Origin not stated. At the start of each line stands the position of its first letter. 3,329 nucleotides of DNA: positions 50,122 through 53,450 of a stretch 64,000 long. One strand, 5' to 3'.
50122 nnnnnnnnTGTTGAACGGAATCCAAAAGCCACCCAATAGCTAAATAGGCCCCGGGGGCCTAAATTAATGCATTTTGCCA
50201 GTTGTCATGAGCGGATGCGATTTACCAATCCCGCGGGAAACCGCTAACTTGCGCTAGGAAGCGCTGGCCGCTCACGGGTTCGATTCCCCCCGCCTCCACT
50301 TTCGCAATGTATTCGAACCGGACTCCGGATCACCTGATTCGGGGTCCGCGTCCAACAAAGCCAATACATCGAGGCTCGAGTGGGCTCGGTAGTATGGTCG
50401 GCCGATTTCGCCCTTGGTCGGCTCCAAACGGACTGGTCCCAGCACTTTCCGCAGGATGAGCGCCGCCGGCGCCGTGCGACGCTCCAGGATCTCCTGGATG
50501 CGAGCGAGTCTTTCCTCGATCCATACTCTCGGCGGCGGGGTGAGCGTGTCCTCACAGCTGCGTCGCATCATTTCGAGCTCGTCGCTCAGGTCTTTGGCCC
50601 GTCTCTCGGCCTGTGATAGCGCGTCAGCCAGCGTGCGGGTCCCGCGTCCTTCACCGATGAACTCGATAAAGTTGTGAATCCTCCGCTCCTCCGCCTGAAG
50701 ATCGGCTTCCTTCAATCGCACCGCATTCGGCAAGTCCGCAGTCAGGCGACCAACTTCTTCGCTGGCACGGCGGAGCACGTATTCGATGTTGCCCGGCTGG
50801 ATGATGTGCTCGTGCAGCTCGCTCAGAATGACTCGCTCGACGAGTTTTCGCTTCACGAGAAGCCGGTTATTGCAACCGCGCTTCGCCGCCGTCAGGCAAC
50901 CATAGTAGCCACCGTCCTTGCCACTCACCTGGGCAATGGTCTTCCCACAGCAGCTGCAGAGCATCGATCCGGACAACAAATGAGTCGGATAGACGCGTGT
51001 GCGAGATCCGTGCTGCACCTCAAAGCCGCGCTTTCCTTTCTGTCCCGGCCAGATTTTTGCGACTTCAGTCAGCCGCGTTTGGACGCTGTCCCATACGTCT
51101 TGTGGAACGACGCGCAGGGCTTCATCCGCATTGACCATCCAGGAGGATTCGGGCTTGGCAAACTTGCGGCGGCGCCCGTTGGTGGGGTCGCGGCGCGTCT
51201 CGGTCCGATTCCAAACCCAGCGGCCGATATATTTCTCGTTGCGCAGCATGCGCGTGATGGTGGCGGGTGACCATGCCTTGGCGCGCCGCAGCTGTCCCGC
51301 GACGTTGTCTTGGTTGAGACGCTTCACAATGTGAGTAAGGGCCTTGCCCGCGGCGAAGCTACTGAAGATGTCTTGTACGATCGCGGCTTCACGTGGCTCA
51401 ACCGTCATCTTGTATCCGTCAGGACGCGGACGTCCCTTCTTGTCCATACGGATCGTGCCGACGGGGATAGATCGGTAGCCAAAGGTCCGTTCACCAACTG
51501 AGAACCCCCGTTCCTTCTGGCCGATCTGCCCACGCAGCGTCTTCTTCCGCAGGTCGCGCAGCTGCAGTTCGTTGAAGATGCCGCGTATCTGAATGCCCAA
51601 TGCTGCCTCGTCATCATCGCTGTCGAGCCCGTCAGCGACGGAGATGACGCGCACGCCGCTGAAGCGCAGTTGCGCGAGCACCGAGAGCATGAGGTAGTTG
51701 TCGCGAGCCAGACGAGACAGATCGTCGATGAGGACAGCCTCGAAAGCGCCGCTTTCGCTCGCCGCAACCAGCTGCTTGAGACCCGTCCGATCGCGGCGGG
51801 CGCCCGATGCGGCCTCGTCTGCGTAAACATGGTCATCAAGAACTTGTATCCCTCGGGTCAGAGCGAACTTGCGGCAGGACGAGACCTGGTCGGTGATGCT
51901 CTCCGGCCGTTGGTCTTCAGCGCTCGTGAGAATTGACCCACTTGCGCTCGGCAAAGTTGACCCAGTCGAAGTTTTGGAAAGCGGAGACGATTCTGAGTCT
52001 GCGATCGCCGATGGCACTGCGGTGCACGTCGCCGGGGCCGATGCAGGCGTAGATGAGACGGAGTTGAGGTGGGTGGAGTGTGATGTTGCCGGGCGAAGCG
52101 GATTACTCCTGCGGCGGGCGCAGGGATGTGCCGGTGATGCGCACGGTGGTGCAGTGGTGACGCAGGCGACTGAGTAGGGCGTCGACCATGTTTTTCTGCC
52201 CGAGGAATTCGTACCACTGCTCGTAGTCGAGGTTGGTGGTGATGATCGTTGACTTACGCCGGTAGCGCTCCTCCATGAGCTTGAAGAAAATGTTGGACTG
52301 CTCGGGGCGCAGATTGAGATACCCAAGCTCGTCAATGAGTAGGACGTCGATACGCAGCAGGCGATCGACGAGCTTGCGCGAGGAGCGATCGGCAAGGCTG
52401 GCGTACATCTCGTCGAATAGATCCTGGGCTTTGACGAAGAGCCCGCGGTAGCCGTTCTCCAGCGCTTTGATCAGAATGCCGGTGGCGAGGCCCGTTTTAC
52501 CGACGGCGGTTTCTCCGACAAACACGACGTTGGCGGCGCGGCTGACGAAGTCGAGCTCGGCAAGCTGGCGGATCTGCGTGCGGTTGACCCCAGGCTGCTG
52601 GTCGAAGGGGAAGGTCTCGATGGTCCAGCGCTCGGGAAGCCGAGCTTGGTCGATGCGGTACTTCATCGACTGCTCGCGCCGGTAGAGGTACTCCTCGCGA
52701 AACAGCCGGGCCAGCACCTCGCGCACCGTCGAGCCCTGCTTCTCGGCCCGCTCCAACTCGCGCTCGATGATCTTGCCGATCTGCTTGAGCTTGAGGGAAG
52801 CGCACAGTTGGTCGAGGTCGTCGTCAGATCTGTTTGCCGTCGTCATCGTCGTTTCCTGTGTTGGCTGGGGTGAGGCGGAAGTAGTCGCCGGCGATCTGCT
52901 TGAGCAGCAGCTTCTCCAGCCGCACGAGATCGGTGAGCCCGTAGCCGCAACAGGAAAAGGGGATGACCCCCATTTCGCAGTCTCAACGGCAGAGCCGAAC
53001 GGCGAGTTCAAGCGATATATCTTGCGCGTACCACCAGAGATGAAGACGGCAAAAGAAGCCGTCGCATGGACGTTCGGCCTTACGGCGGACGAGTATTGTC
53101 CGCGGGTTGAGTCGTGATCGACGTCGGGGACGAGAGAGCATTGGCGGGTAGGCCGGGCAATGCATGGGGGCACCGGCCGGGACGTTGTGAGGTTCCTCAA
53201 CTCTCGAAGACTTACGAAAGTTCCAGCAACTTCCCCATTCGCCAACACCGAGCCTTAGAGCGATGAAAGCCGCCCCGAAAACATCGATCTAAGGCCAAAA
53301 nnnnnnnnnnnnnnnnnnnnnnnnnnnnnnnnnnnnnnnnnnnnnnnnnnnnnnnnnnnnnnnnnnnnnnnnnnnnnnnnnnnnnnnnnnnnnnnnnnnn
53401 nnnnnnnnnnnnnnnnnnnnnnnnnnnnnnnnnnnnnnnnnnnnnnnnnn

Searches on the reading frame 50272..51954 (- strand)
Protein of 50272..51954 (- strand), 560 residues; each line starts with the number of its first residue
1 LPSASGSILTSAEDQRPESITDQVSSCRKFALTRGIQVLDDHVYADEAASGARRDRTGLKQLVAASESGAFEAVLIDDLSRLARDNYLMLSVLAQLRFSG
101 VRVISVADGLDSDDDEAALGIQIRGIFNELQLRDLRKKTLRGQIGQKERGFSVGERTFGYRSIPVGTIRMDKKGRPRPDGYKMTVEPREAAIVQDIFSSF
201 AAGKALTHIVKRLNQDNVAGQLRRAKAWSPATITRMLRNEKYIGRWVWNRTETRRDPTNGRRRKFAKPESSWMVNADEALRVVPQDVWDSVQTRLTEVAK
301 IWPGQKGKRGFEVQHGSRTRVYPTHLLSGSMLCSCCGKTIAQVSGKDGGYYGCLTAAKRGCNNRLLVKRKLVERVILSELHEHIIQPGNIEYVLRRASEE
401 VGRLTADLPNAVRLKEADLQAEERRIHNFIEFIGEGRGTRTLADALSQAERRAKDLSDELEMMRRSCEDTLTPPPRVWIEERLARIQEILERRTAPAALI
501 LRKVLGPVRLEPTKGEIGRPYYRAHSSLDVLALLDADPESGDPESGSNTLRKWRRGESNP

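Call 18: find_homologous_proteins(query=window:50275-51954:-)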
Query seq(560 aa) (560 aa): 541 proteins with E <= 0.001 among 8000 candidates; the best 120 are listed.
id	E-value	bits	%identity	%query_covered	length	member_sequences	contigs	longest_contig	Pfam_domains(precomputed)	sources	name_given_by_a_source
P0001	1.2e-236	805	63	98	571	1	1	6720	PF07508.20,PF00239.27,PF13408.13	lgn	-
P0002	4.1e-234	796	62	98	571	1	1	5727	PF07508.20,PF00239.27,PF13408.13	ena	-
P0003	7.6e-234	795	63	98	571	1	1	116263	PF07508.20,PF00239.27,PF13408.13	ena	-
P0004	4.1e-233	793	63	98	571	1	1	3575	PF07508.20,PF00239.27,PF13408.13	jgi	-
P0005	1.4e-232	791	64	97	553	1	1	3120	PF07508.20,PF00239.27,PF13408.13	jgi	jgi:DNA invertase Pin-like site-specific DNA recombinase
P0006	2.2e-232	791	62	98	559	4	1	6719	PF07508.20,PF00239.27,PF13408.13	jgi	-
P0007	3.8e-232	790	64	98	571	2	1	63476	PF07508.20,PF00239.27,PF13408.13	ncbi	-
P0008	8.1e-232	789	63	98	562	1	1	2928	PF07508.20,PF00239.27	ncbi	-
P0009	1.4e-231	788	63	98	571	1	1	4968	PF07508.20,PF00239.27,PF13408.13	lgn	-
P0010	1.7e-231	788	62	98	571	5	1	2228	PF07508.20,PF00239.27,PF13408.13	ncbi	-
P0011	4.3e-231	786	63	98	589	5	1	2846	PF07508.20,PF00239.27,PF13408.13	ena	-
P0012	4.8e-231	786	63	98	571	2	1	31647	PF07508.20,PF00239.27,PF13408.13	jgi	-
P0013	8.3e-231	785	63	98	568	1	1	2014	PF07508.20,PF00239.27,PF13408.13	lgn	-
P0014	9.7e-231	785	64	98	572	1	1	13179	PF07508.20,PF00239.27,PF13408.13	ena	-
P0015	3.0e-230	784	62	98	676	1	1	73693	PF07508.20,PF00239.27,PF13408.13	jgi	jgi:DNA invertase Pin-like site-specific DNA recombinase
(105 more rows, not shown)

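Call 27: search_protein_families(library=ncbifam, proteins=[window:50272-51954:-], max_evalue=0.01)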
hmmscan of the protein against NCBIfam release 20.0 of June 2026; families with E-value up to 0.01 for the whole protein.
window:50272-51954:- (560 aa): 6 families
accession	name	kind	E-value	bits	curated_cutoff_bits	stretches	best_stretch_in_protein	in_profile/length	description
NF047343.1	SCCmet_CcrB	equivalog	9.9e-27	93.8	900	1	13-467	18-448/542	cassette chromosome recombinase CcrB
NF041201.1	recomb_XisF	equivalog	2.8e-21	76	375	1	42-422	33-402/465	fdxN element excision recombinase XisF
NF049883.1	resolv_YneB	equivalog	8.4e-07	28.6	175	1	14-142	13-138/211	YneB family resolvase-like protein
NF047347.1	SCCmet_CcrC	equivalog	1.9e-06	26.6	900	1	37-297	39-285/558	cassette chromosome recombinase CcrC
NF033518.0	transpos_IS607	equivalog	0.00019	21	110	1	11-111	63-157/187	IS607 family transposase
NF047344.1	SCCmet_CcrA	equivalog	0.00024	20.3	700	1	18-246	16-221/442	cassette chromosome recombinase CcrA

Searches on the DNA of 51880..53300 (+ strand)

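Call 25: search_dna_similar(query=window:51880-53300:+, collection=plasmids, mode=distant, max_rows=20)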
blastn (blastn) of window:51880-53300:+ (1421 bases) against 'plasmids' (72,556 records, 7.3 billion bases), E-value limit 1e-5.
No match.

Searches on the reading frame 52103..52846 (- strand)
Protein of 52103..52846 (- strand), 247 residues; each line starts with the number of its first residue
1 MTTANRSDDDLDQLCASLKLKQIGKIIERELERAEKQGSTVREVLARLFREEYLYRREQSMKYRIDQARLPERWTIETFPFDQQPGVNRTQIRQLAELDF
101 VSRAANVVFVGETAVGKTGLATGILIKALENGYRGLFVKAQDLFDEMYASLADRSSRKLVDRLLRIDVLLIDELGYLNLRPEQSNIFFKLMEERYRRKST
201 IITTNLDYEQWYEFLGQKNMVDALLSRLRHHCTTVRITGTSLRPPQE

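Call 23: find_encoding_contigs(protein=window:52103-52846:-, flank=10000, max_places=10)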
Protein window:52103-52846:- (247 aa): no gene with exactly this product is on record in the collection.

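Call 27: search_protein_families(library=ncbifam, proteins=[window:52103-52846:-], max_evalue=0.01)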
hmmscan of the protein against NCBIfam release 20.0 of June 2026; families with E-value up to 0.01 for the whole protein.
window:52103-52846:- (247 aa): 14 families
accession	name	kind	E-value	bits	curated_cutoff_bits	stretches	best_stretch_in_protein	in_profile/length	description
NF038214.1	IS21_help_AAA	equivalog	1.6e-67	227.6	200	1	16-244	2-230/232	IS21-like element helper ATPase IstB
NF005098.0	PRK06526.1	subfamily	4e-47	160.9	296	1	9-243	14-248/266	transposase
NF006616.1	PRK09183.1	subfamily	6.6e-46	156.6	300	1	9-243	5-241/253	IS21-like element helper ATPase IstB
NF006038.0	PRK08181.1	subfamily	8.1e-32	110.5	317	1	10-243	12-246/271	transposase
NF005304.0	PRK06835.1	equivalog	3.2e-16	59.3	215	1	99-243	178-320/330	ATP-binding protein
NF005992.0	PRK08116.1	subfamily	1.7e-15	56.9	189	1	106-243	114-252/269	hypothetical protein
NF009043.0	PRK12377.1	subfamily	1.6e-10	41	389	1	95-220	93-219/248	ATP-binding protein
TIGR00362.1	DnaA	equivalog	1.8e-10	40.5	343.9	1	58-204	99-239/437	chromosomal replication initiator protein DnaA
NF005931.1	PRK07952.1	equivalog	8.4e-10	38.6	357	1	93-220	89-219/246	replicative helicase loader DnaC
NF001154.0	PRK00149.3-3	equivalog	5.7e-08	32.1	410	1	107-204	153-254/462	chromosomal replication initiator protein DnaA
NF006505.0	PRK08939.1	equivalog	8.6e-06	25.2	228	1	55-243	102-304/306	primosomal protein DnaI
TIGR03420.1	DnaA_homol_Hda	equivalog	0.00027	20.6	194.8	1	86-202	20-127/226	DnaA regulatory inactivator Hda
NF053861.1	DS8_antiphage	equivalog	0.00068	17.5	790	1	100-206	366-484/994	anti-phage protein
NF005378.0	PRK06921.1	subfamily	0.0084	15.2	207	0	103-210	116-228/266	hypothetical protein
